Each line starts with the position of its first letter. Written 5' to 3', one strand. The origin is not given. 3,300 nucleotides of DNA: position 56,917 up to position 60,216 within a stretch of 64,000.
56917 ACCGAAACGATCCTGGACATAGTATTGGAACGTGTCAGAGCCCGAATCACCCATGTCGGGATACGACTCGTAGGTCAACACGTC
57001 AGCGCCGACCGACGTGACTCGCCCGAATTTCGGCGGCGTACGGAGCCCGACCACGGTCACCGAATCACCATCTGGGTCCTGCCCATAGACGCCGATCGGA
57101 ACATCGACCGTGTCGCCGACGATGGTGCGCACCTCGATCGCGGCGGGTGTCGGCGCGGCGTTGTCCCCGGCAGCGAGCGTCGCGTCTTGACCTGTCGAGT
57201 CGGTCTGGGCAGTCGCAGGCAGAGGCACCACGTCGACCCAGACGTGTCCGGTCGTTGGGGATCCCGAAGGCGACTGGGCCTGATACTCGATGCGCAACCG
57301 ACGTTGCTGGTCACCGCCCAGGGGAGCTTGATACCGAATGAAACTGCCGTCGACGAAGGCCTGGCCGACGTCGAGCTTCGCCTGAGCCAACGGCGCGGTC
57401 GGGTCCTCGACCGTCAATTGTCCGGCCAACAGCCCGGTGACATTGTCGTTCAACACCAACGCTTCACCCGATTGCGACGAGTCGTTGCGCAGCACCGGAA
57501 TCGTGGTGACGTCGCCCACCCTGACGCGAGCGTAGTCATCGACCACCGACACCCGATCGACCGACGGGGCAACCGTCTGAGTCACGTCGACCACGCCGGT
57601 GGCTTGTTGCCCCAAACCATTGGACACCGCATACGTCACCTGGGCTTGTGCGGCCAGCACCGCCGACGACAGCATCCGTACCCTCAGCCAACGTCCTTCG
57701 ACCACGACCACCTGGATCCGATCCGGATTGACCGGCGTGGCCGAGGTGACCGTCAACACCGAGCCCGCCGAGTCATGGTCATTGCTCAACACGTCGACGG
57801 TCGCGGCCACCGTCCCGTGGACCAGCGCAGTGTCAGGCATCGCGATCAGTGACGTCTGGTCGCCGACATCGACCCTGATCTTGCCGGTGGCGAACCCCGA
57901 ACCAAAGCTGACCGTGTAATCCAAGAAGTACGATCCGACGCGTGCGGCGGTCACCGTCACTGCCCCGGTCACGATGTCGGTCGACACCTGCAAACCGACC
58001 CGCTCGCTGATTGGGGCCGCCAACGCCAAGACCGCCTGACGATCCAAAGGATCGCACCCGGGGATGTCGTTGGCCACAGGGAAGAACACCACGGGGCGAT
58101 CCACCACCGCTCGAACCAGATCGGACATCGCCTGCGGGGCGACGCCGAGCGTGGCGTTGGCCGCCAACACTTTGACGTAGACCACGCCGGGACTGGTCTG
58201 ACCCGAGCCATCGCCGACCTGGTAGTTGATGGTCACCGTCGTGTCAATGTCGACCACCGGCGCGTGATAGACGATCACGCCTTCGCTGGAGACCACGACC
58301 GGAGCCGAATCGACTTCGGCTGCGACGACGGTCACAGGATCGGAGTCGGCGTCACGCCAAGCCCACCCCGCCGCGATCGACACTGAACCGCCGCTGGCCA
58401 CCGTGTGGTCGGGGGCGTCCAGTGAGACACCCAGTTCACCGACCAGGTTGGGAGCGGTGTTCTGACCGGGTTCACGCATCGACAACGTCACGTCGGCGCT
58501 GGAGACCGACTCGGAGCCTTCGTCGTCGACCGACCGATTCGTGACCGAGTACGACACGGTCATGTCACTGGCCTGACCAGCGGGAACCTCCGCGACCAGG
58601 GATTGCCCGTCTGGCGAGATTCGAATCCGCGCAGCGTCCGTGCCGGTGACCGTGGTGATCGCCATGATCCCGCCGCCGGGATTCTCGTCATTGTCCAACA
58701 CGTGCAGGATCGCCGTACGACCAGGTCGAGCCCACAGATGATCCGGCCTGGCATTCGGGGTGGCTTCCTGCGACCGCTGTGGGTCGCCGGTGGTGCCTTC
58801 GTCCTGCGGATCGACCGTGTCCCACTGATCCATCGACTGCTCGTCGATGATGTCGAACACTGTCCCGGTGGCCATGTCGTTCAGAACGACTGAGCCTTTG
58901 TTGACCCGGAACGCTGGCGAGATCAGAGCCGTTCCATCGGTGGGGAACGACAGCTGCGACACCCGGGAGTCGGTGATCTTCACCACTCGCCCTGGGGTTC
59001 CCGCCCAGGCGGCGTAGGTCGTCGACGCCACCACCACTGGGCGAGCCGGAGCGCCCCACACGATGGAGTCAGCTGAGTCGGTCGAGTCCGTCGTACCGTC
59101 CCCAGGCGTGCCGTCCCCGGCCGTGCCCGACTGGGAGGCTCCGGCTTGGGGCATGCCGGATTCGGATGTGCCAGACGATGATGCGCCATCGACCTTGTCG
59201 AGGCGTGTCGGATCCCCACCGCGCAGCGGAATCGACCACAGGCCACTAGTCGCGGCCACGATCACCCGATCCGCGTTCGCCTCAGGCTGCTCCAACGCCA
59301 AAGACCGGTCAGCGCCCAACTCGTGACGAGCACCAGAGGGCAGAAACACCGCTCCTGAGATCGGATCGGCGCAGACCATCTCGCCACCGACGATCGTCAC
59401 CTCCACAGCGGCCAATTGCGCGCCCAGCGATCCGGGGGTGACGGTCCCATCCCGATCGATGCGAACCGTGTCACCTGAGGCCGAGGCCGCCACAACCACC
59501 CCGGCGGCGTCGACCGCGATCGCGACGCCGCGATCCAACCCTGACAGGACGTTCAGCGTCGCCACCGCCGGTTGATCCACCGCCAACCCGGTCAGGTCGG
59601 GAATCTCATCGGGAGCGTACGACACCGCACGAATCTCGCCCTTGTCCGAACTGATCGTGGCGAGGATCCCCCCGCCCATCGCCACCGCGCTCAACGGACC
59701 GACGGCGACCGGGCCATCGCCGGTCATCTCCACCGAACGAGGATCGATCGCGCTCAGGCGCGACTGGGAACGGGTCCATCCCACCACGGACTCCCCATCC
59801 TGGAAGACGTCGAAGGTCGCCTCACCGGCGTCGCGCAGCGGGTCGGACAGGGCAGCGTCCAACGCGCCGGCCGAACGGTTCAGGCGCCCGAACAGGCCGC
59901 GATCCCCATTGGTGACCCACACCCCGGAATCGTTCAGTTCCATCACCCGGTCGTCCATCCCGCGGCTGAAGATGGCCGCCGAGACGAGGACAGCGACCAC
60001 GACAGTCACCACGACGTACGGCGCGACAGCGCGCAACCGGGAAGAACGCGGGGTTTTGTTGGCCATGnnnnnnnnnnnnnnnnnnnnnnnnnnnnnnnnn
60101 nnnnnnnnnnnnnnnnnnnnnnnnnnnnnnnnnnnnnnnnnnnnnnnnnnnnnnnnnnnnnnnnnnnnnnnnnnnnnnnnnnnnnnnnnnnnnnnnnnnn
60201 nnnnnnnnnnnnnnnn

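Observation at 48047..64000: Translationally coupled FHA / Ser-Thr kinase / giant cadherin-FN3 protein / MoxR-DUF58-transglutaminase-like operon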

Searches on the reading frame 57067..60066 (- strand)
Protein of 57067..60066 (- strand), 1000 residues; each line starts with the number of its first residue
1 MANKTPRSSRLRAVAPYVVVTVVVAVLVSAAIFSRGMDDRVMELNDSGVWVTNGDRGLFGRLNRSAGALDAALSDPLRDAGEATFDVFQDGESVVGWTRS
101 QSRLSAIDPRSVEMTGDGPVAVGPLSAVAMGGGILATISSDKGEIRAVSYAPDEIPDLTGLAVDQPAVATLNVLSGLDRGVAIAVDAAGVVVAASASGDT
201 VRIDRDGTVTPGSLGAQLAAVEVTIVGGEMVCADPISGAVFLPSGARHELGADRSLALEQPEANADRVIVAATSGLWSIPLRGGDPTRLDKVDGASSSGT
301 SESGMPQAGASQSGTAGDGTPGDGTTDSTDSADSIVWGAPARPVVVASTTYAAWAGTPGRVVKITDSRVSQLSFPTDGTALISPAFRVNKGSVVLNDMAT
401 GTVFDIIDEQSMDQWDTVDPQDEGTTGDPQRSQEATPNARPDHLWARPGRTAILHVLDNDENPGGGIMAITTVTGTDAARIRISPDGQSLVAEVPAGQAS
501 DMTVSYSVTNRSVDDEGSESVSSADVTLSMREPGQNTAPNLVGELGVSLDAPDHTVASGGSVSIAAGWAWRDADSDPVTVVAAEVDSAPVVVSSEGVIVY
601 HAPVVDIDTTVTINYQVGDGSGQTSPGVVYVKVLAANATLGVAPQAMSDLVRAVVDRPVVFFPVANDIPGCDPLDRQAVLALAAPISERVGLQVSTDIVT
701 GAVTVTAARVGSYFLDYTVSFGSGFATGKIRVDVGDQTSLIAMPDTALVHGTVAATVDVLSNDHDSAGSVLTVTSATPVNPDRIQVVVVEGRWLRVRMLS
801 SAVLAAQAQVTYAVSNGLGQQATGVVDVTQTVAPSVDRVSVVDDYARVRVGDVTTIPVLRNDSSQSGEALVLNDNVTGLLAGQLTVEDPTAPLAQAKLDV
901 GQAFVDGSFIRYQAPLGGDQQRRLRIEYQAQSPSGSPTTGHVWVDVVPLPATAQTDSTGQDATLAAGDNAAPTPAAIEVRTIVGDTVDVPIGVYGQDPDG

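Call 45: find_homologous_proteins(query=window:57067-60066:-, max_evalue=0.00001)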
Query window:57067-60066:- (1000 aa): 13 proteins with E <= 0.00001 among 8000 candidates.
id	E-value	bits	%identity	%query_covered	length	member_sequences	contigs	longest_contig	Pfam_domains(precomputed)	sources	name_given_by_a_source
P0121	1.5e-129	452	37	99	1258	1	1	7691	PF17963.8,PF17892.8,PF17803.8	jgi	jgi:hypothetical protein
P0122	4.1e-128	447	36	97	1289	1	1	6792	PF17963.8,PF17892.8,PF17803.8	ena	-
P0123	2.0e-94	336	33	86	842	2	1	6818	PF17963.8,PF17803.8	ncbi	ncbi:MAG: Ig-like domain-containing protein, partial [Nocardioides sp.]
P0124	1.4e-85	306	32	98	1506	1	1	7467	PF17963.8,PF17892.8,PF17803.8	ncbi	ncbi:MAG: Ig-like domain-containing protein, partial [Nocardioides sp.]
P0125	3.1e-49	186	30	51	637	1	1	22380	PF17963.8,PF17892.8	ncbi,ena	-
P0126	8.4e-45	171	29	99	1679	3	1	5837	PF17963.8,PF17892.8,PF17803.8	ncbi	ncbi:MAG: Ig-like domain-containing protein, partial [Leifsonia sp.]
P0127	5.1e-43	166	29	97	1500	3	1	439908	PF17963.8,PF17892.8,PF17803.8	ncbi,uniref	ncbi:Ig-like domain-containing protein, partial [Herbiconiux liukaitaii]|uniref:Ig-like domain-conta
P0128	5.6e-41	159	28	100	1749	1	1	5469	PF17963.8,PF17892.8,PF17803.8,PF00041.28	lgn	-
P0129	1.3e-29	121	28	85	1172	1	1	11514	PF17963.8,PF17892.8,PF17803.8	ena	-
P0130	4.7e-21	93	29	50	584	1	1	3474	PF17963.8,PF17892.8,PF17803.8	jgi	jgi:hypothetical protein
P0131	7.3e-9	53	26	41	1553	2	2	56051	PF00691.26,PF17963.8,PF17892.8,PF17803.8,PF16184.12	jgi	-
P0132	5.1e-8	50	29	43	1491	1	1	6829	PF17963.8,PF17892.8,PF17803.8,PF19076.7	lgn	-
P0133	2.5e-7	47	28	56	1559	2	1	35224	PF17963.8,PF17892.8,PF17803.8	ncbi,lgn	-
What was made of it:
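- Tried and rejected: A 1,000-residue query gave only 13 hits (call 45), just enough for a 9-row alignment.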

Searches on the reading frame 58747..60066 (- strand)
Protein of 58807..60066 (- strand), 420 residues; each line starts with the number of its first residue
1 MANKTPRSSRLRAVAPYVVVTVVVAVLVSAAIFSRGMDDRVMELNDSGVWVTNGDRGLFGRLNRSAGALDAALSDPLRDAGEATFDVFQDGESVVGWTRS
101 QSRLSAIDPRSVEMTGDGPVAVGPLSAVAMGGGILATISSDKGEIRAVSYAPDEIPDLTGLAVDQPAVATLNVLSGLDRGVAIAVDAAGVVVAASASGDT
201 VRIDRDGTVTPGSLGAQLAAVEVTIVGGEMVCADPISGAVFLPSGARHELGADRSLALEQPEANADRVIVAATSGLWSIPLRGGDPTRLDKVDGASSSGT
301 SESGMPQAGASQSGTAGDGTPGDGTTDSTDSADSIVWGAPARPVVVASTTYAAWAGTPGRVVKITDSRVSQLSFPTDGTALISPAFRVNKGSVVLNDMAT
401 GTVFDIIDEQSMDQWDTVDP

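Call 30: find_homologous_proteins(query=window:58807-60066:-, max_evalue=0.001)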
Query seq(420 aa): 8000 candidates shared short words with the query, none scored E <= 0.001.
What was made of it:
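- Tried and rejected: A homologue search with the isolated N-terminal 420 residues of the giant protein returned nothing, because the candidate list was swamped by low-complexity words (call 30).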

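Call 55: predict_structure(alignment_id=A4)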
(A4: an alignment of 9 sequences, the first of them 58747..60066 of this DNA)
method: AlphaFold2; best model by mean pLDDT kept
length: 440 residues; sequences in the alignment: 9
mean_pLDDT: 77.7   pTM: 0.74
mean pLDDT of the five models: 77.7, 75.7, 75.0, 74.1, 71.8
residues with pLDDT >= 90: 203; 70-90: 111; 50-70: 35; < 50: 91
segments of 3 or more residues with pLDDT < 50: 1-16, 33-45, 292-319, 321-333, 424-440
pLDDT, mean of each block of 10 residues (from residue 1): 43 52 59 38 58 83 77 69 78 91 90 80 92 96 96 91 96 86 96 98 97 95 96 95 94 87 93 93 91 40 35 43 46 68 93 90 90 82 92 90 85 78 45 34
secondary structure, 60 per line:
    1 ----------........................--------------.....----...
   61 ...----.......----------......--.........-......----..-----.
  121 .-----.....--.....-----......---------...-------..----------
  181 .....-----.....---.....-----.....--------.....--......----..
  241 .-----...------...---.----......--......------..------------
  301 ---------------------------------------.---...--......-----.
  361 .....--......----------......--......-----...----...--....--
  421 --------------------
elements in order: H11-34 E49-53 E58-63 E68-74 E85-90 E93-98 E103-108 E127-131 E134-138 E144-149 E181-185 E191-195 E199-203 E209-213 E222-226 E229-234 E239-241 E247-249 E256-258 E267-272 E275-280 E344-346 E349-354 E360-365 E368-373 E384-389 E392-397 E403-405 E410-412 H415-418

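Call 58: fold_search(model_id=the predicted structure, library=pdb)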
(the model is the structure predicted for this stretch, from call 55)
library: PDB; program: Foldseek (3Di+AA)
matches with E <= 10: 1685; with E <= 0.001: 1124
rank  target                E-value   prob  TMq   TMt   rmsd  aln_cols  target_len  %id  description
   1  6tv2_A                1.2e-09  1.00  0.48  0.55   6.0       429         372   14  Heme d1 biosynthesis associated Protein NirF (released 2020-04-22)
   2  6gy5_A                5.7e-09  1.00  0.33  0.46   7.3       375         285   12  Crystal structure of the kelch domain of human KLHL20 in complex with DAPK1 peptide (released 2018-08-08)
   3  9a3d_MODEL_1_A        6.0e-09  1.00  0.48  0.53   6.9       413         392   13  Model of E. coli BamB by in-cell photo-crosslinking MS and deep learning (released 2023-02-24)
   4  8qpv_B                7.1e-09  1.00  0.48  0.56   6.2       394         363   13  Handover Complex: BAM bound OmpX and extended SurA (released 2024-09-25)
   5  8cia_A                7.1e-09  1.00  0.32  0.44   8.8       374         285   12  Crystal structure of the kelch domain of human KLHL20 (released 2023-03-22)
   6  9cnw_B                7.5e-09  1.00  0.49  0.60   5.2       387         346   15  CryoEM structure of the APO-BAM complex in DDM detergent (released 2024-12-25)
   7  6lqs_B1               7.9e-09  1.00  0.33  0.20  15.1       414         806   11  Cryo-EM structure of 90S small subunit preribosomes in transition states (State D) (released 2020-09-16)
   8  5d0o_B                1.2e-08  1.00  0.46  0.56   6.4       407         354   13  BamABCDE complex, outer membrane beta barrel assembly machinery entire complex (released 2016-03-09)
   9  7bnq_B                1.2e-08  1.00  0.49  0.57   7.8       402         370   15  Lateral-closed conformation of the lid-locked BAM complex (BamA E435C S665C, BamBDCE) by cryoEM (released 2021-06-02)
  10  8bwc_B                1.2e-08  1.00  0.43  0.50   8.6       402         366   14  E. coli BAM complex (BamABCDE) wild-type (released 2023-05-24)
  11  3p1l                  1.4e-08  1.00  0.47  0.55   7.6       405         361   14  Crystal structure of Escherichia coli BamB, a lipoprotein component of the beta-barrel assembly machinery complex, nativ (released 2010-12-22)
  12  6v7o_B                1.4e-08  1.00  0.36  0.50   8.4       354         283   10  Structural Elucidation of Peptide Binding to KLHL-12, a Substrate Specific Adapter Protein in a Cul3-Ring E3 Ligase Co (released 2020-02-19)
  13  9mgf_B                1.5e-08  1.00  0.47  0.56   6.5       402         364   14  beta-barrel assembly machine from Escherichia coli in a middle state of substrate assembly (released 2025-12-17)
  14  5yq4                  1.6e-08  1.00  0.31  0.43   9.2       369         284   11  Crystal structure of kelch domain of KLHL20 (released 2018-11-14)
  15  1nr0                  1.7e-08  1.00  0.34  0.25  19.3       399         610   14  Two Seven-Bladed Beta-Propeller Domains Revealed By The Structure Of A C. elegans Homologue Of Yeast Actin Interacting P (released 2003-07-01)
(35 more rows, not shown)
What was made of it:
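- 52636..60066 (-): Giant 2,476-aa N-terminally anchored surface protein (PFNA FN3 counterpart). TM 59971-60027; beta-propeller 58822-59931; cadherin-like/Big_9 array 55447-58749; FN3 55153-55398 with a WSPPS motif; Cys-pair Ig-like C-terminal modules 52639-55152. AF2 model pTM 0.74, with Foldseek hits to NirF, BamB and kelch propellers, E ~1e-9 (calls 55, 58).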
